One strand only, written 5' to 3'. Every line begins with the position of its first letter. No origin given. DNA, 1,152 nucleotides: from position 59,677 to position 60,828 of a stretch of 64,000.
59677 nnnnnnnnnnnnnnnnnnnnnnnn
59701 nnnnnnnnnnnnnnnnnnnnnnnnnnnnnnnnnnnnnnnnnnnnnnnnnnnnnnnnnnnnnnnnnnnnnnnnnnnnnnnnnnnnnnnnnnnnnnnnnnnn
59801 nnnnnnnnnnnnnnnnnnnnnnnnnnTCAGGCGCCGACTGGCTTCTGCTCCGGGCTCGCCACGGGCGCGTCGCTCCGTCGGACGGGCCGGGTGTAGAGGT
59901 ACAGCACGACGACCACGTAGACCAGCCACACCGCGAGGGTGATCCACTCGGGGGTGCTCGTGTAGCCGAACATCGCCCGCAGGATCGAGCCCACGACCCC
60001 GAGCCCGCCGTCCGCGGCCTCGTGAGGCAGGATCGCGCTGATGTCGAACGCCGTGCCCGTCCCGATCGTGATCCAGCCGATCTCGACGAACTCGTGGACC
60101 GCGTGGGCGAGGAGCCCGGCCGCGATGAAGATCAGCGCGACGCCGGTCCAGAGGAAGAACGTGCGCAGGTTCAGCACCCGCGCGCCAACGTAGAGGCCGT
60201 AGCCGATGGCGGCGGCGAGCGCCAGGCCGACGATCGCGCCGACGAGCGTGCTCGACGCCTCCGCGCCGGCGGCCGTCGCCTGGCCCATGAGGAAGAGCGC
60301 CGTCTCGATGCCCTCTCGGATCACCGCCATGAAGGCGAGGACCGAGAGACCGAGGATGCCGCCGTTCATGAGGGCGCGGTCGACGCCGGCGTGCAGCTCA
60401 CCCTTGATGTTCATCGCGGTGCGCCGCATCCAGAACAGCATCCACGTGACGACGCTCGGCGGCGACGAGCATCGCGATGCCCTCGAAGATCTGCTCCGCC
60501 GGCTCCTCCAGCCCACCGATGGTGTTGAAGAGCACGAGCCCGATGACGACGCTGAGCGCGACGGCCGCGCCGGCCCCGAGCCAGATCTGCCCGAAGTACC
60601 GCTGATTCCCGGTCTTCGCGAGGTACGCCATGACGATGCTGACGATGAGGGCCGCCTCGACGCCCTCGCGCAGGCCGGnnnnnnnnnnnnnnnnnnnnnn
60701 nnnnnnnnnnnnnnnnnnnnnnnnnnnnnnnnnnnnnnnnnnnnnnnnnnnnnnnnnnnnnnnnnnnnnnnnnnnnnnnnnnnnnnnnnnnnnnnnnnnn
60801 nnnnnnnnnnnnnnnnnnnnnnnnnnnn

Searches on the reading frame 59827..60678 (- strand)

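Call 62: search_protein_families(library=ncbifam, proteins=[window:59827-60678:-], max_evalue=0.00001)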
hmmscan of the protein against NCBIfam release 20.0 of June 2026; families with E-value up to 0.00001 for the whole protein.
window:59827-60678:- (283 aa): 2 families
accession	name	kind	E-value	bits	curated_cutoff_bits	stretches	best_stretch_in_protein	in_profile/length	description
NF041756.1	EfeU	equivalog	1.5e-53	182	255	1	76-262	78-256/257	iron uptake transporter permease EfeU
TIGR00145.1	TIGR00145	subfamily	4.8e-35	121.5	303.8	1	76-269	85-279/282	EfeU/Ftr1 family ferrous iron transporter subunit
